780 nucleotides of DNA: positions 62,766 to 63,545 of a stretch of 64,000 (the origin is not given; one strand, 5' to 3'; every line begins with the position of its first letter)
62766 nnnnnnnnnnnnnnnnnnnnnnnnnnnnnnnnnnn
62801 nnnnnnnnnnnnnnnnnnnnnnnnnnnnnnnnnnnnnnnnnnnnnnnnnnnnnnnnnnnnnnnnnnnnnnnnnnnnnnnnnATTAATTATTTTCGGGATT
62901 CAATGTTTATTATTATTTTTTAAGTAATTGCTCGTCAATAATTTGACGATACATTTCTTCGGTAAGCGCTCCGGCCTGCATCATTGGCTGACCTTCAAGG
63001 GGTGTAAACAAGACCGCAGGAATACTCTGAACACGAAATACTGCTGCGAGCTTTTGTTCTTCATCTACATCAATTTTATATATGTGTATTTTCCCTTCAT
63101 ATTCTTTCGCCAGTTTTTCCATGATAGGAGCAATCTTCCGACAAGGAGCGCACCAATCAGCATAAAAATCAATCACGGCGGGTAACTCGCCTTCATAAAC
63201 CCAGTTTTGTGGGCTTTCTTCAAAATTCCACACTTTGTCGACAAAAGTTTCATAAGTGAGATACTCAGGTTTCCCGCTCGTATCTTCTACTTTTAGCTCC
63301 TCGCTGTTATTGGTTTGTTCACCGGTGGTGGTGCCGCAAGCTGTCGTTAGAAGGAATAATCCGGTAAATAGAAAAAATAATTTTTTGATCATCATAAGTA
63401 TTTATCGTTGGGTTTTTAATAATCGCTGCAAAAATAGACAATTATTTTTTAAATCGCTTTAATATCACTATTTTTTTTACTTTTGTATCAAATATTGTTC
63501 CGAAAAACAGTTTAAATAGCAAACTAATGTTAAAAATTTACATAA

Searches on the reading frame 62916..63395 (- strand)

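Call 71: search_protein_families(library=pfam, proteins=[window:62916-63395:-], max_evalue=0.00001)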
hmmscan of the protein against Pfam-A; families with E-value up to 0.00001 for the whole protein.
window:62916-63395:- (160 aa): 2 families
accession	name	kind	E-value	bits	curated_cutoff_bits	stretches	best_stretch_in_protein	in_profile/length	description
PF00085.26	Thioredoxin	-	1.9e-22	79.6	23.5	1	66-153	14-101/103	Thioredoxin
PF00578.27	AhpC-TSA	-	6.8e-07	29.7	26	1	68-148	24-108/124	AhpC/TSA family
